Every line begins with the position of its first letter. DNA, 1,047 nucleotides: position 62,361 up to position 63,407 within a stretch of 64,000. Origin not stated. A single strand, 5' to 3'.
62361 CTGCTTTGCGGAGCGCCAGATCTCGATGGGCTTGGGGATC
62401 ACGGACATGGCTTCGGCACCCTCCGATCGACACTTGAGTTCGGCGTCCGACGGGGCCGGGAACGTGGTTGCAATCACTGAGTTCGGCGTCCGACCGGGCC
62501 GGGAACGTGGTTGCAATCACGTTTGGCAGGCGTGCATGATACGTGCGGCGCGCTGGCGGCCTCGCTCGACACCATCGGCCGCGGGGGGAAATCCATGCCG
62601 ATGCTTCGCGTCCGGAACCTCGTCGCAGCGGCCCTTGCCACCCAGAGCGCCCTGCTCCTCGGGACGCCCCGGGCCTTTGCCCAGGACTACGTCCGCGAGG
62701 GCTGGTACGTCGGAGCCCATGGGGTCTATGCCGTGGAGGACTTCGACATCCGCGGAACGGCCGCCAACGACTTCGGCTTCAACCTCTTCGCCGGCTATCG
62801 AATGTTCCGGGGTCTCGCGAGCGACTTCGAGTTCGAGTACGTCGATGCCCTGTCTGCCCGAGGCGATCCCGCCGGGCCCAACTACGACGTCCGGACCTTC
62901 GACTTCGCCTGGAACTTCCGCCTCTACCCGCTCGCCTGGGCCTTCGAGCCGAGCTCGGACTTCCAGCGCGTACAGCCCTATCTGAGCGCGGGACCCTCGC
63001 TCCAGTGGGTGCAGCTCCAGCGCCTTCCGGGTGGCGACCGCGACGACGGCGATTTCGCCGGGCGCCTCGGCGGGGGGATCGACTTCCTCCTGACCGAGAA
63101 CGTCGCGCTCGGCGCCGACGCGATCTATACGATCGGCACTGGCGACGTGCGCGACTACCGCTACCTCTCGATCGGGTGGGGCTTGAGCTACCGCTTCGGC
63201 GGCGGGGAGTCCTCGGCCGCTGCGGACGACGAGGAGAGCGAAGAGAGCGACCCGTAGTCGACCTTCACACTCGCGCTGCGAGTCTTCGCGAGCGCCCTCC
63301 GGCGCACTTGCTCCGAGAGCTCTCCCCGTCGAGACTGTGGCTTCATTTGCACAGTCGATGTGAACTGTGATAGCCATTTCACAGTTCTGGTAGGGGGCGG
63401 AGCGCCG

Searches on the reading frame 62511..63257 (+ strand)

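Call 49: search_protein_families(library=pfam, proteins=[window:62511-63257:+], max_evalue=0.00001)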
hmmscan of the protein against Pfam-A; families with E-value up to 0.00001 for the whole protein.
window:62511-63257:+ (248 aa): 1 family
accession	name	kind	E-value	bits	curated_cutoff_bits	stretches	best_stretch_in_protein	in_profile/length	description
PF13505.12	OMP_b-brl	-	7.1e-12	46.3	28.7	1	48-229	7-175/175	Outer membrane protein beta-barrel domain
